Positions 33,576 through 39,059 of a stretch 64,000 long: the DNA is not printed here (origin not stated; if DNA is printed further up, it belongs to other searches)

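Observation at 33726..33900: Giant Rhs ORF stops inside a YD repeat: no RHS core plug and no C-terminal toxin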

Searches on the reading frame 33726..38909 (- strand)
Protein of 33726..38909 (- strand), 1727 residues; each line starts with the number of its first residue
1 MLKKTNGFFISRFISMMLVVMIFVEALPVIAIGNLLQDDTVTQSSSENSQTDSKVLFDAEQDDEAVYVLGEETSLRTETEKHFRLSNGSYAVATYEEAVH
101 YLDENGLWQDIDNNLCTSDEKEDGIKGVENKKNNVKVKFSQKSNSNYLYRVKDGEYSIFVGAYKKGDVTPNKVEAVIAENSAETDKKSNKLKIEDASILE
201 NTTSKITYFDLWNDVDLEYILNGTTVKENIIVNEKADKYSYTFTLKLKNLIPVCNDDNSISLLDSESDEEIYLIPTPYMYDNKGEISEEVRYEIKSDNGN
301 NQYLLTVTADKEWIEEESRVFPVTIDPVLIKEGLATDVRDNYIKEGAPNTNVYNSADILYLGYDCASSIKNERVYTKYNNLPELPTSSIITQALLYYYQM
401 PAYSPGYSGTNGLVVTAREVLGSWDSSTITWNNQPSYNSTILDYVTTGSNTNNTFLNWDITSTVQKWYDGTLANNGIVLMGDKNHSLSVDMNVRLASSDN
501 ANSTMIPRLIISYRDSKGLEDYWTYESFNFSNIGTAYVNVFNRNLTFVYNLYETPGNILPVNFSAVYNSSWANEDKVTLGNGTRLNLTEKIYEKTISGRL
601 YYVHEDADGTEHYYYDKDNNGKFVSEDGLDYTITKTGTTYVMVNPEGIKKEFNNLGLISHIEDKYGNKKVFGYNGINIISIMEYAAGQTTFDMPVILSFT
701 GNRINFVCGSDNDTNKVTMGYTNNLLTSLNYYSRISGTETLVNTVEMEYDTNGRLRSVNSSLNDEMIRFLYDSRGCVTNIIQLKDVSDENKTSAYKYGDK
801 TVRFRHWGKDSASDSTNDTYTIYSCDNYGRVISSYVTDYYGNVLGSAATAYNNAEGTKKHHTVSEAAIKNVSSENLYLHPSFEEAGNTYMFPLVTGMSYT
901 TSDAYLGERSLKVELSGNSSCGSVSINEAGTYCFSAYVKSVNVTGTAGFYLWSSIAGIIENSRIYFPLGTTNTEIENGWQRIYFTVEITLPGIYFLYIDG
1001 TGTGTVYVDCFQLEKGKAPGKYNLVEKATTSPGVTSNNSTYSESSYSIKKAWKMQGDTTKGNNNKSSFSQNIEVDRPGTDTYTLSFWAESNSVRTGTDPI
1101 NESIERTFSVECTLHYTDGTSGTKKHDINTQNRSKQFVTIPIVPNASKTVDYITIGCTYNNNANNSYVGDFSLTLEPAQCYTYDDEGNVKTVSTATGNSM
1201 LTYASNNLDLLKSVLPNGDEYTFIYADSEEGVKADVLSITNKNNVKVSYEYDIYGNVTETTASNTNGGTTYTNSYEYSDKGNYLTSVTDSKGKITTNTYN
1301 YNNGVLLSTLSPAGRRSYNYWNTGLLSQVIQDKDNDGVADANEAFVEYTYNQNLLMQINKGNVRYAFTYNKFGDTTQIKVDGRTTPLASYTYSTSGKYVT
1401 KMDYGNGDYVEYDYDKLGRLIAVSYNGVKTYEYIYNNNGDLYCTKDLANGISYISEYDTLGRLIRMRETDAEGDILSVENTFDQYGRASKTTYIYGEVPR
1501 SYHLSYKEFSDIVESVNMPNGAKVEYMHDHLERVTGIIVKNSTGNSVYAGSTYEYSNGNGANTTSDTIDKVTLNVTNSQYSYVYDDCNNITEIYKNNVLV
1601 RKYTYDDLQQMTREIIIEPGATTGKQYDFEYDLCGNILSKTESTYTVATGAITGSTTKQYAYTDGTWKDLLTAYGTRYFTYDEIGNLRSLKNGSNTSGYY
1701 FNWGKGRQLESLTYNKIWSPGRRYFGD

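Call 6: search_protein_families(library=pfam, proteins=[window:33726-38909:-], max_evalue=0.01)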
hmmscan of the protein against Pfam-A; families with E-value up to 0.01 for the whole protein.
window:33726-38909:- (1727 aa): 2 families
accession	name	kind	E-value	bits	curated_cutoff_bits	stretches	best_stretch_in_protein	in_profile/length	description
PF24517.2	CBM96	-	5.3e-15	56.1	26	1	338-511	8-162/164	Carbohydrate-binding module family 96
PF05593.20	RHS_repeat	-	3.7e-09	37.2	22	0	1236-1263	7-34/38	RHS Repeat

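Call 7: search_protein_families(library=ncbifam, proteins=[window:33726-38909:-], max_evalue=0.01)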
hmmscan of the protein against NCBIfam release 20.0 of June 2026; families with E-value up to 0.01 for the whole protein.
window:33726-38909:- (1727 aa): 1 family
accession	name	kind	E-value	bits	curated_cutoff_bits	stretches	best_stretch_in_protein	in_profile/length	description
NF033679.1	DNRLRE_dom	domain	1.3e-26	93.6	34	1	340-511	2-163/164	DNRLRE domain-containing protein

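Call 8: find_homologous_proteins(query=window:33726-38909:-, max_evalue=1e-10)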
Query window:33726-38909:- (1727 aa): 451 proteins with E <= 1e-10 among 8000 candidates; the best 120 are listed.
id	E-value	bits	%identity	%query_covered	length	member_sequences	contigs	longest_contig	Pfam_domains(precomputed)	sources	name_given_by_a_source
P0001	0.0e+0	3886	100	100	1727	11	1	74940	PF05593.20,PF24517.3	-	-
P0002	0.0e+0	2805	73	99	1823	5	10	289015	PF05593.20,PF24517.3,PF25023.2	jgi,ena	-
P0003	0.0e+0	1971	54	99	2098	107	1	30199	PF05593.20,PF24517.3,PF25023.2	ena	-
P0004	0.0e+0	1955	54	99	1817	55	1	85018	PF05593.20,PF24517.3,PF25023.2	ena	-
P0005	0.0e+0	1951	55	98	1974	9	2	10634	PF05593.20,PF25023.2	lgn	-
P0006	2.1e-240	819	35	99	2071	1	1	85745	PF05593.20,PF24517.3,PF25023.2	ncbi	-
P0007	1.7e-239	816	35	98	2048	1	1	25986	PF05593.20,PF24517.3,PF25023.2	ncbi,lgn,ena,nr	ncbi:MAG: DNRLRE domain-containing protein [Oscillospiraceae bacterium]|nr:DNRLRE domain-containing 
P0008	1.7e-236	806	34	98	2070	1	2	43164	PF05593.20,PF24517.3,PF25023.2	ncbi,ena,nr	ncbi:MAG: RHS repeat-associated core domain-containing protein [Clostridia bacterium]|nr:RHS repeat-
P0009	5.8e-236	805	35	99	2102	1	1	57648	PF05593.20,PF25023.2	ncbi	-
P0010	6.3e-233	795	34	98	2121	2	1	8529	PF05593.20,PF24517.3,PF25023.2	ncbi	-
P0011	2.9e-231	789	34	98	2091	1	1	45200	PF05593.20,PF25023.2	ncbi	-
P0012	6.1e-230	785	34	99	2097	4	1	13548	PF12385.15,PF05593.20,PF24517.3,PF25023.2,PF20148.5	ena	-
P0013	1.3e-226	774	34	99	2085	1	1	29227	PF05593.20,PF24517.3,PF25023.2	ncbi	-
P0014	4.1e-224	765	34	99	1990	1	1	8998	PF05593.20,PF24517.3,PF25023.2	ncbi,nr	ncbi:MAG: DNRLRE domain-containing protein, partial [Oscillospiraceae bacterium]|nr:DNRLRE domain-co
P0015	3.6e-223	762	34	98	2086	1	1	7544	PF05593.20,PF24517.3,PF25023.2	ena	-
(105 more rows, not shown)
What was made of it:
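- On Rhs / YD-repeat polymorphic toxin (WapA-like): 451 Rhs homologues at E<=1e-10 with 97-99% query coverage (call 8).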

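Call 11: find_encoding_contigs(protein=P0002, flank=10000, max_places=4)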
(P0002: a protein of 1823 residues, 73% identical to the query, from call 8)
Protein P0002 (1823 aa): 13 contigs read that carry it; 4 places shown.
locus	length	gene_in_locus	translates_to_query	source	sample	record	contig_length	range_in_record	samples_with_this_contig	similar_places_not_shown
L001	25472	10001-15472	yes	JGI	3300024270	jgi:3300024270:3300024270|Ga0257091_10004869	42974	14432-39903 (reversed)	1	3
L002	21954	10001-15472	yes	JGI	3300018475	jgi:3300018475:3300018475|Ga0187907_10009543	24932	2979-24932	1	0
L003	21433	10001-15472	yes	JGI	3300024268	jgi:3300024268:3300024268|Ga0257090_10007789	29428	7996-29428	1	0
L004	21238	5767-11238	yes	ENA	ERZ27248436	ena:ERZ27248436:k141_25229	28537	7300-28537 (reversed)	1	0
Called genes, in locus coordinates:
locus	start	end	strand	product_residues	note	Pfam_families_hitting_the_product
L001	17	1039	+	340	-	PF01368:DHH, PF02272:DHHA1 (weak)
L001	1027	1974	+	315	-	PF01509:TruB_N, PF16198:TruB_C_2 (weak)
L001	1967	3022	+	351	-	PF00535:Glycos_transf_2, PF04138:GtrA_DPMS_TM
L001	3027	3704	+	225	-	PF00448:SRP54 (weak), PF01656:CbiA (faint), PF10609:ParA (faint)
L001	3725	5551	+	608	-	PF13167:GTP-bdg_N, PF16360:GTP-bdg_M, PF00350:Dynamin_N (faint), PF01926:MMR_HSR1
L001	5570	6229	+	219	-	PF01205:Impact_N, PF09186:DUF1949 (weak)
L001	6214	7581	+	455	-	PF01743:PolyA_pol, PF12627:PolyA_pol_RNAbd, PF01966:HD, PF13735:tRNA_NucTran2_2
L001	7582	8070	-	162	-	PF01741:MscL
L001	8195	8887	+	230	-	PF04012:PspA_IM30 (weak)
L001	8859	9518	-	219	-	PF00702:Hydrolase, PF13419:HAD_2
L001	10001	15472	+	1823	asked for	PF24517:CBM96, PF05593:RHS_repeat (faint), PF25023:TEN_YD-shell (faint)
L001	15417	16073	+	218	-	-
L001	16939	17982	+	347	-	PF02568:ThiI (faint), PF03054:tRNA_Me_trans, PF20259:tRNA_Me_trans_M, PF20258:tRNA_Me_trans_C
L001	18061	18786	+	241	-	PF20772:TACO1_YebC_N, PF01709:Transcrip_reg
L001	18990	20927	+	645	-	PF03734:YkuD, PF16403:Bact_surface_Ig-like (weak), PF00768:Peptidase_S11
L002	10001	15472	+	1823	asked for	PF24517:CBM96, PF05593:RHS_repeat (faint), PF25023:TEN_YD-shell (faint)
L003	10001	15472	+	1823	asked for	PF24517:CBM96, PF05593:RHS_repeat (faint), PF25023:TEN_YD-shell (faint)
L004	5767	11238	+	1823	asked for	PF24517:CBM96, PF05593:RHS_repeat (faint), PF25023:TEN_YD-shell (faint)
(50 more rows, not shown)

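Call 12: find_encoding_contigs(protein=P0003, flank=10000, max_places=3)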
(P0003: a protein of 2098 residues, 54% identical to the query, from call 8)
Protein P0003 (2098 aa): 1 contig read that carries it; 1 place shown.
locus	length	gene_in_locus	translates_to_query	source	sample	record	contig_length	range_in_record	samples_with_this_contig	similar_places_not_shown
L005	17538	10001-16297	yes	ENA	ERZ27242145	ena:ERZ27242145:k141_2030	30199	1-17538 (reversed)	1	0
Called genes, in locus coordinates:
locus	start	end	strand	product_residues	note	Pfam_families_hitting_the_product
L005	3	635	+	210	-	PF00163:Ribosomal_S4, PF01479:S4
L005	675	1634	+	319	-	PF01193:RNA_pol_L, PF01000:RNA_pol_A_bac, PF03118:RNA_pol_A_CTD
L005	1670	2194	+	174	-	PF01196:Ribosomal_L17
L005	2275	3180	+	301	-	PF00005:ABC_tran, PF02463:SMC_N, PF13555:AAA_29 (weak), PF13401:AAA_22 (faint), PF13304:AAA_21 (faint)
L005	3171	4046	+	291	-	PF02463:SMC_N (weak), PF00005:ABC_tran, PF13401:AAA_22 (weak), PF13304:AAA_21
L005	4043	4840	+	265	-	PF02361:CbiQ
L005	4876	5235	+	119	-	-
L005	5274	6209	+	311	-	PF01256:Carb_kinase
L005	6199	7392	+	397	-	PF01168:Ala_racemase_N, PF00842:Ala_racemase_C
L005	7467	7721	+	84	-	PF01402:RHH_1 (weak)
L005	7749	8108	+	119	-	PF02452:PemK_toxin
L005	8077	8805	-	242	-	PF21778:DUF6873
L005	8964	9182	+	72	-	PF04070:DUF378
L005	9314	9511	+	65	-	PF00269:SASP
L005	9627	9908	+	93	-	-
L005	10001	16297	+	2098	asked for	PF05593:RHS_repeat (faint), PF24517:CBM96, PF25023:TEN_YD-shell (weak)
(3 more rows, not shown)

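Call 19: find_encoding_contigs(protein=P0121, flank=10000, max_places=2)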
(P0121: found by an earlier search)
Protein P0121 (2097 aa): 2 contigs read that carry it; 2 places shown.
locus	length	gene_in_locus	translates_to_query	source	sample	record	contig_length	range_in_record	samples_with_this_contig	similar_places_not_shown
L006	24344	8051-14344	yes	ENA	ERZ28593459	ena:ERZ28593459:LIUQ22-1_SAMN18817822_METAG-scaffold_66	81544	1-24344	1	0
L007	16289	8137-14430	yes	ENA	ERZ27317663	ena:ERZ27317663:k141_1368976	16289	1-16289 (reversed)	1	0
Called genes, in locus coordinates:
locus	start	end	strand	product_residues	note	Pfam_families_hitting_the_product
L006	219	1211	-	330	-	-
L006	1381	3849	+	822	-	PF00690:Cation_ATPase_N, PF00122:E1-E2_ATPase, PF00702:Hydrolase, PF13246:Cation_ATPase, PF00689:Cation_ATPase_C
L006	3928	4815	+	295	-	-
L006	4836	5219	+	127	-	PF06947:DUF1290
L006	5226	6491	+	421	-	PF11104:PilM_2, PF02491:SHS2_FTSA, PF06723:MreB_Mbl, PF14450:FtsA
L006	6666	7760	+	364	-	PF00091:Tubulin, PF12327:FtsZ_C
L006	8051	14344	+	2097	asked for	PF24517:CBM96, PF25023:TEN_YD-shell (faint), PF05593:RHS_repeat (faint)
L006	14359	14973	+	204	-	-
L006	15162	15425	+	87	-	-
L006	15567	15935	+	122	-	-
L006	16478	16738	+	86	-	-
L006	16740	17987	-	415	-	PF13173:AAA_14, PF13635:DUF4143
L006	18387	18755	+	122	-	-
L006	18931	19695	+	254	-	-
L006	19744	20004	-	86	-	PF05239:PRC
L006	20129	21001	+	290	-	PF03419:Peptidase_U4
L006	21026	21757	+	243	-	PF04542:Sigma70_r2, PF04545:Sigma70_r4, PF01381:HTH_3 (weak)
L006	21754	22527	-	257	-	PF04542:Sigma70_r2, PF04539:Sigma70_r3 (faint), PF01381:HTH_3 (faint), PF08281:Sigma70_r4_2, PF04545:Sigma70_r4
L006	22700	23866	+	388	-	-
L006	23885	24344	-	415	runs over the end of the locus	PF06245:DUF1015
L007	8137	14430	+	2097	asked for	PF24517:CBM96, PF25023:TEN_YD-shell (faint), PF05593:RHS_repeat (faint)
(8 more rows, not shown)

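Call 20: find_encoding_contigs(protein=P0122, flank=10000, max_places=2)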
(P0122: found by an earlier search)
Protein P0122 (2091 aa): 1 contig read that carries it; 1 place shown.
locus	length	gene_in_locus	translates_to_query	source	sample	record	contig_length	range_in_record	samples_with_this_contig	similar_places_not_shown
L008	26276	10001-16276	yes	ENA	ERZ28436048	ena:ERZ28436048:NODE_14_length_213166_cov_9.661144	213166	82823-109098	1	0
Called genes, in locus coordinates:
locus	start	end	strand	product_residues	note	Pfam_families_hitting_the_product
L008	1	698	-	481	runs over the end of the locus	PF04055:Radical_SAM, PF06968:BATS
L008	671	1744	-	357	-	PF04055:Radical_SAM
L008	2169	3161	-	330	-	-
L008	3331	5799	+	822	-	PF00690:Cation_ATPase_N, PF00122:E1-E2_ATPase, PF00702:Hydrolase, PF13246:Cation_ATPase, PF00689:Cation_ATPase_C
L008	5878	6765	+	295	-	-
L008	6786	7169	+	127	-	PF06947:DUF1290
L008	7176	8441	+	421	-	PF11104:PilM_2, PF02491:SHS2_FTSA, PF06723:MreB_Mbl, PF14450:FtsA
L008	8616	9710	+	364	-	PF00091:Tubulin, PF12327:FtsZ_C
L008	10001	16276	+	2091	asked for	PF24517:CBM96, PF25023:TEN_YD-shell (faint), PF05593:RHS_repeat (faint)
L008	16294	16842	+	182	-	-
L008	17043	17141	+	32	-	-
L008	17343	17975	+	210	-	-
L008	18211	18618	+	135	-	-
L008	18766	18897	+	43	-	-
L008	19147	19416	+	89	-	-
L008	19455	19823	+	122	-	-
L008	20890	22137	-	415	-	PF13173:AAA_14, PF13635:DUF4143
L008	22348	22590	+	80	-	-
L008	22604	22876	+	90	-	-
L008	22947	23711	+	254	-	-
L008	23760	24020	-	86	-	PF05239:PRC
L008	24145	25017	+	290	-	PF03419:Peptidase_U4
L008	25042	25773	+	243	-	PF04542:Sigma70_r2, PF04545:Sigma70_r4, PF01381:HTH_3 (weak)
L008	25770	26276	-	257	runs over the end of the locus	PF04542:Sigma70_r2, PF04539:Sigma70_r3 (faint), PF01381:HTH_3 (faint), PF08281:Sigma70_r4_2, PF04545:Sigma70_r4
